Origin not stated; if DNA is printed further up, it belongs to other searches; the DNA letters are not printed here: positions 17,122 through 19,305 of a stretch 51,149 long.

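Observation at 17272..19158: Sortase-anchored thioester-domain (TQXA) adhesin: candidate covalent attachment protein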

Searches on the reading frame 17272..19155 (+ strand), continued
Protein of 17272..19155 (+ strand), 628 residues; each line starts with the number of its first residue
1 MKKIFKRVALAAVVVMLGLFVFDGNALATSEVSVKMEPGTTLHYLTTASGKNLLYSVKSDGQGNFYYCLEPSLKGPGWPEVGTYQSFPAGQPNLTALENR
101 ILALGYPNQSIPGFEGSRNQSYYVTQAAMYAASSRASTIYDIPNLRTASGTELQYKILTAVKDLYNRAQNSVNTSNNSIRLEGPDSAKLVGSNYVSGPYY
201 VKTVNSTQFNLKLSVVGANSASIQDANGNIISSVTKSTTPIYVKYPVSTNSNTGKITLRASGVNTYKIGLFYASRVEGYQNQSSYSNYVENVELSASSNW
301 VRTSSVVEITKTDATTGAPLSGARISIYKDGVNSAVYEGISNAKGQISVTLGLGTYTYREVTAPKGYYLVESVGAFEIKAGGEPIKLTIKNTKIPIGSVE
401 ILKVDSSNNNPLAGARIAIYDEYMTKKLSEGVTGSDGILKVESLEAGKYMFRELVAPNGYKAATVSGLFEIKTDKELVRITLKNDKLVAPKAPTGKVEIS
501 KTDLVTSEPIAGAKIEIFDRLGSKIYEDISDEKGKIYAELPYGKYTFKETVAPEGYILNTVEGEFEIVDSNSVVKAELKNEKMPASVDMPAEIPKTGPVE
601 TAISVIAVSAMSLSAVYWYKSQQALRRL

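Call 37: fold_search(model_id=the predicted structure, library=pdb)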
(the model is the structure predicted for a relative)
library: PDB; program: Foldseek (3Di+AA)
matches with E <= 10: 1402; with E <= 0.001: 208
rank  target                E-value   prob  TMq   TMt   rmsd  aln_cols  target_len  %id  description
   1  6fwv_A                7.9e-46  1.00  0.46  0.53  10.2       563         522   24  The Bacillus anthracis TIE protein (released 2018-08-08)
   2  6fwv_B                9.7e-46  1.00  0.48  0.56   9.8       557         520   24  The Bacillus anthracis TIE protein (released 2018-08-08)
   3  4oq1                  2.0e-17  1.00  0.18  0.28  15.3       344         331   20  Structure of the Streptococcal ancillary pilin (released 2014-04-23)
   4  3rkp_B                1.1e-14  1.00  0.17  0.29  15.5       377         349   18  Crystal structure of BcpA*(D312A), the major pilin subunit of Bacillus cereus (released 2012-05-30)
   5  3kpt_B                1.5e-14  1.00  0.16  0.27  16.2       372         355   18  Crystal structure of BcpA, the major pilin subunit of Bacillus cereus (released 2009-11-24)
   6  3kpt_A                2.7e-14  1.00  0.17  0.28  15.6       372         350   18  Crystal structure of BcpA, the major pilin subunit of Bacillus cereus (released 2009-11-24)
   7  3rkp_A                3.0e-14  1.00  0.17  0.28  15.5       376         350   18  Crystal structure of BcpA*(D312A), the major pilin subunit of Bacillus cereus (released 2012-05-30)
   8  6m3y                  8.7e-14  1.00  0.16  0.13  21.0       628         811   11  Crystal structure of pilus adhesin, SpaC from Lactobacillus rhamnosus GG - open conformation (released 2020-07-29)
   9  6m48_A                1.2e-13  1.00  0.17  0.14  19.7       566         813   12  Crystal structure of pilus adhesin, SpaC from Lactobacillus rhamnosus GG - P21212 form (released 2020-07-29)
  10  10ps                  1.5e-13  1.00  0.16  0.18  14.8       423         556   15  Crystal structure of SdrD A2-A3-B1-B2 domains from Staphylococcus aureus JH1 (released 2026-02-11)
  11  3phs                  4.9e-13  1.00  0.22  0.50   6.2       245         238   19  Crystal Structure of GBS52, the minor pilin in gram-positive pathogen Streptococcus agalactiae (released 2010-11-17)
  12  6fwy_C                1.0e-12  1.00  0.35  0.70   4.4       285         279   21  Thioester domain of the Enterococcus faecium TIE86 protein (released 2018-08-08)
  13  6fwy_A                1.0e-12  1.00  0.33  0.66   9.1       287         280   19  Thioester domain of the Enterococcus faecium TIE86 protein (released 2018-08-08)
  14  6m48_B                1.0e-12  1.00  0.16  0.14  20.4       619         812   12  Crystal structure of pilus adhesin, SpaC from Lactobacillus rhamnosus GG - P21212 form (released 2020-07-29)
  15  7w6b                  1.9e-12  1.00  0.19  0.16  17.7       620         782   12  Crystal Structure of PitA from pilus islet-2 of Streptococcus oralis (released 2022-06-01)
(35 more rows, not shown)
